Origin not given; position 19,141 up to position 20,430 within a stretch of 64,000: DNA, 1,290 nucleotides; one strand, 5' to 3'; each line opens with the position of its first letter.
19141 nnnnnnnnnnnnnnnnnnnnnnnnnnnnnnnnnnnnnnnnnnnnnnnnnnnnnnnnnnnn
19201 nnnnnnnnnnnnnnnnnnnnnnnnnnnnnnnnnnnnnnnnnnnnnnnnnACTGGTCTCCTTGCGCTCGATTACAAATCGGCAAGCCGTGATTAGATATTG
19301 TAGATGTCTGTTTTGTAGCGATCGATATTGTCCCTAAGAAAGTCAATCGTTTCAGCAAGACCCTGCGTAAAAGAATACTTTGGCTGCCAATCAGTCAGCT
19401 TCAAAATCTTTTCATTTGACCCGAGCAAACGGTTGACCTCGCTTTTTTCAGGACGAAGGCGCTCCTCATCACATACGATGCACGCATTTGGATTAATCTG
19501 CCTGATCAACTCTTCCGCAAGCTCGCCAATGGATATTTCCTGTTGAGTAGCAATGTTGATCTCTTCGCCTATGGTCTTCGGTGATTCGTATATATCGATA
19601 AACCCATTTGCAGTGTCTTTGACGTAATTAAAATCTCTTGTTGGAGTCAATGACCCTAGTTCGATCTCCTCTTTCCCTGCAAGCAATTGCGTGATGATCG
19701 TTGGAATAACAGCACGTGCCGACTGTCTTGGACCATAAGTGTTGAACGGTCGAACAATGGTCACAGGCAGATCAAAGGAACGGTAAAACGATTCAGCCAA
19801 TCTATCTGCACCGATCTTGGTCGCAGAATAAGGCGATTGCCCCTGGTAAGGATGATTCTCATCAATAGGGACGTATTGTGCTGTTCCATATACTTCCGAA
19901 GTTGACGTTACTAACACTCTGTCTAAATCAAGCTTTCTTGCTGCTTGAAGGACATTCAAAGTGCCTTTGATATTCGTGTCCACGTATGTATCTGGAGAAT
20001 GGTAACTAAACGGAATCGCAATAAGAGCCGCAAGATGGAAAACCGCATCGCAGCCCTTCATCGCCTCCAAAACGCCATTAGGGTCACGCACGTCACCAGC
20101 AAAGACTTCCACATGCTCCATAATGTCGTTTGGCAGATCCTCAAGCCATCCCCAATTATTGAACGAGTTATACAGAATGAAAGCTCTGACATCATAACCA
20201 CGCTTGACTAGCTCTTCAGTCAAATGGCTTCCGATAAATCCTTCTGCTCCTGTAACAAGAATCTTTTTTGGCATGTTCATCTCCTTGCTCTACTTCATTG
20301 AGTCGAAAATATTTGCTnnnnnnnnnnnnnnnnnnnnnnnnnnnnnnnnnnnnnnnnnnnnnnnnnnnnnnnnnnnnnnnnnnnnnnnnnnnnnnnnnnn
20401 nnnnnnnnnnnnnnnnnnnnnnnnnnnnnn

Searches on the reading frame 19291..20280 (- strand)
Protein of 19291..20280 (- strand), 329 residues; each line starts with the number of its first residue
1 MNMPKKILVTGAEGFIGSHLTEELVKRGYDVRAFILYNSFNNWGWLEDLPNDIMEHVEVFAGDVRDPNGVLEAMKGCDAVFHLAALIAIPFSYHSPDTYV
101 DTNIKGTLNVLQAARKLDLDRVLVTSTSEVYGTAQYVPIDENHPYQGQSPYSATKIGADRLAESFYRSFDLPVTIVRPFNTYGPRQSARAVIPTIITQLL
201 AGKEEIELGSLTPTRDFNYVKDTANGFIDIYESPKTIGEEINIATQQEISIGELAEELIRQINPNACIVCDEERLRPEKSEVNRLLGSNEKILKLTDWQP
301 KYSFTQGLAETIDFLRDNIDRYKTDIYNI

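Call 3: search_protein_families(library=pfam, proteins=[window:19291-20280:-])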
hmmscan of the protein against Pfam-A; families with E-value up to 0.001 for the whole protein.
window:19291-20280:- (329 aa): 10 families
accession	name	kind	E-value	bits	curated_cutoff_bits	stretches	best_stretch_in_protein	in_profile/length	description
PF16363.11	GDP_Man_Dehyd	-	1.6e-72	245.2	27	1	8-311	1-332/332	GDP-mannose 4,6 dehydratase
PF01370.27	Epimerase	-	2.9e-59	200.8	20.9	1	7-244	1-240/240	NAD dependent epimerase/dehydratase family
PF01073.25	3Beta_HSD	-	1.1e-22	80.8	22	1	8-225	1-223/280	3-beta hydroxysteroid dehydrogenase/isomerase family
PF02719.21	Polysacc_synt_2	-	5e-18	65.7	20.2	1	7-263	1-248/293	Polysaccharide biosynthesis protein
PF07993.18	NAD_binding_4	-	6.8e-16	58.6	20.1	1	9-183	1-209/258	Male sterility protein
PF13460.12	NAD_binding_10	-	1.2e-15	58.3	27.2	1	11-180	1-145/184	NAD(P)H-binding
PF00106.31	adh_short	-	2.5e-08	34.1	26.6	1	5-165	1-163/195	short chain dehydrogenase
PF04321.23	RmlD_sub_bind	-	3.1e-08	33.5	27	1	6-184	2-154/287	RmlD substrate binding domain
PF05368.20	NmrA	-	1.9e-07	31.4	27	1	5-85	3-78/298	NmrA-like family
PF08659.16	KR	-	0.00085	19.7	22.6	0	7-134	3-144/180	KR domain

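Call 6: search_protein_families(library=ncbifam, proteins=[window:19291-20280:-], max_evalue=0.00001)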
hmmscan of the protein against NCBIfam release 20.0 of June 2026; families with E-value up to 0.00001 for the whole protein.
window:19291-20280:- (329 aa): 30 families (the best 25 are shown)
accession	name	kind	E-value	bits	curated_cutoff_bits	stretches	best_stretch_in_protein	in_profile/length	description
TIGR04180.1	EDH_00030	hypoth_equivalog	1.8e-155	516.4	475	1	7-303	1-297/297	NAD-dependent 4,6-dehydratase LegB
TIGR01181.1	dTDP_gluc_dehyt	equivalog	2.2e-47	161.7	365.1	1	6-321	1-317/321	dTDP-glucose 4,6-dehydratase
TIGR01179.1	galE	equivalog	2.1e-35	122.1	262.3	1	6-303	1-312/332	UDP-glucose 4-epimerase GalE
TIGR03466.1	HpnA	hypoth_equivalog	1.6e-29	102.8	367.65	1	6-239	2-224/327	hopanoid-associated sugar epimerase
TIGR01472.1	gmd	equivalog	1.5e-27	96.7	415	1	5-308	1-331/342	GDP-mannose 4,6-dehydratase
NF007490.0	PRK10084.1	subfamily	1.3e-26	93.5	649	1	6-319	2-338/361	dTDP-glucose 4,6-dehydratase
NF007582.0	PRK10217.1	equivalog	3e-26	92.4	698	1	5-318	2-334/355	dTDP-glucose 4,6-dehydratase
TIGR02622.1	CDP_4_6_dhtase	equivalog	2.1e-25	89.6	278.45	1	5-320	5-335/352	CDP-glucose 4,6-dehydratase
NF042422.1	oxyalk_red_OleD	equivalog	1.1e-23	84.1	580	1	6-233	2-217/329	2-alkyl-3-oxoalkanoate reductase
NF011728.1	PRK15181.1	equivalog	4.1e-23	81.9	760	1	3-224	14-242/348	Vi polysaccharide biosynthesis UDP-N-acetylglucosaminuronic acid C-4 epimerase TviC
NF042423.1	oxyalk_red_Shew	equivalog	2.5e-22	79.4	580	1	5-225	9-215/331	2-alkyl-3-oxoalkanoate reductase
NF007956.0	PRK10675.1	subfamily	2.1e-20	73.1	394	1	6-187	2-186/338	UDP-glucose 4-epimerase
TIGR03589.1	PseB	equivalog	2.7e-20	72.6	407.75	1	4-272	4-254/324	UDP-N-acetylglucosamine 4,6-dehydratase (inverting)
NF047922.1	GDPFucSynFcl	equivalog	1.2e-19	70.9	500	1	78-318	55-304/308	GDP-L-fucose synthase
NF052578.1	StrlDmthSdmBMthl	equivalog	5.5e-19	69.1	600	1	7-253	3-236/328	sterol demethylase protein SdmB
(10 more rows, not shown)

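Call 53: search_solved_structures(query=window:19291-20280:-, max_evalue=1e-30)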
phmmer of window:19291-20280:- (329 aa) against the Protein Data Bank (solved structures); distinct sequences matched with E-value up to 1e-30: 12.
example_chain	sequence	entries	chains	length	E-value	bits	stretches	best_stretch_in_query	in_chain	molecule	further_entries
8rdg_A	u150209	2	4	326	3.1e-39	138.3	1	6-319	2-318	SDR family NAD(P)-dependent oxidoreductase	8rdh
8rdi_A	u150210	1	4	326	1.1e-38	136.4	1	6-319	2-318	SDR family NAD(P)-dependent oxidoreductase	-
6bi4_A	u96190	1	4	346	4e-36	128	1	6-322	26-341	dTDP-glucose 4,6-dehydratase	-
6bwl_A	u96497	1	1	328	1e-34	123.4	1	6-316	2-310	Pal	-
1r66_A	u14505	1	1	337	1.1e-34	123.3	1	6-319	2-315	TDP-glucose-4,6-dehydratase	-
1r6d_A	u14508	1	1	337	2.1e-34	122.4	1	6-319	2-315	TDP-glucose-4,6-dehydratase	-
8shh_A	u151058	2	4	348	7.5e-34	120.5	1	6-318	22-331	dTDP-glucose 4,6-dehydratase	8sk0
6zl6_A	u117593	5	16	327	5.3e-33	117.7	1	6-317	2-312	Epimerase domain-containing protein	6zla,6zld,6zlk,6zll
6dnt_A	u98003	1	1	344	6.2e-33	117.5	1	4-265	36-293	NAD-dependent epimerase/dehydratase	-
6zlj_A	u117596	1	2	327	1.9e-32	115.9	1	6-317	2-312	Epimerase domain-containing protein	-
6pmh_A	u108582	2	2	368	6.3e-31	110.9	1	5-319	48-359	UDP-glucose 4-epimerase related protein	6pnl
6wjb_A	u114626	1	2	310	7.2e-31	110.7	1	5-255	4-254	NAD-dependent epimerase/dehydratase family protein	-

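Call 64: find_related_loci(query=window:19291-20280:-, collection=metagenome_contigs, flank=10000)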
Query window:19291-20280:- (329 aa) in metagenome_contigs; peptide patterns used: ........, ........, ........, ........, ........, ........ (x = any residue, [..] = any of these).
600 stretches matched a pattern (row limit reached: there are more); 542 encode a relative of the query (tblastn E <= 1e-3); the best 80 are kept; 80 distinct loci.
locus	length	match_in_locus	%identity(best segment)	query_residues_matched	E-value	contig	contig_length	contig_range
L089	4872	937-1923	98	1-329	0e+0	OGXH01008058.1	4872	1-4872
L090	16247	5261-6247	95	1-329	0e+0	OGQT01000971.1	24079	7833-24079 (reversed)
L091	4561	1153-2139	95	1-329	0e+0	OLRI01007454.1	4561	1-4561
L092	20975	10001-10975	88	5-329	0e+0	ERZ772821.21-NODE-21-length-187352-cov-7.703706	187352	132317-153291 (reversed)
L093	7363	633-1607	87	5-329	0e+0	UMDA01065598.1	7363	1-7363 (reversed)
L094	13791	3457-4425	87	6-329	0e+0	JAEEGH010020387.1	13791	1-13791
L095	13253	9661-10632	85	6-329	0e+0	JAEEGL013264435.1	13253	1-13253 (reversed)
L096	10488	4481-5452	86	6-329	0e+0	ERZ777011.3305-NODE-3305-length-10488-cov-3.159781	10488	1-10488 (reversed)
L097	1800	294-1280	84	1-329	0e+0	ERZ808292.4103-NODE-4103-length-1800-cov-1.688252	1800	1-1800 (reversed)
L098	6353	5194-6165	85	6-329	0e+0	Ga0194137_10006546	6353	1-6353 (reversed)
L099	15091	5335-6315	83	3-329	0e+0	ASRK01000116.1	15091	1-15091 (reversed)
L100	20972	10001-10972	84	6-329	0e+0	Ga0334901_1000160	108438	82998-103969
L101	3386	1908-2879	85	6-329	0e+0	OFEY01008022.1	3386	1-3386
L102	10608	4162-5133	84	6-329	0e+0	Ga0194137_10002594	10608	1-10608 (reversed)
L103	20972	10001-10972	83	6-329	0e+0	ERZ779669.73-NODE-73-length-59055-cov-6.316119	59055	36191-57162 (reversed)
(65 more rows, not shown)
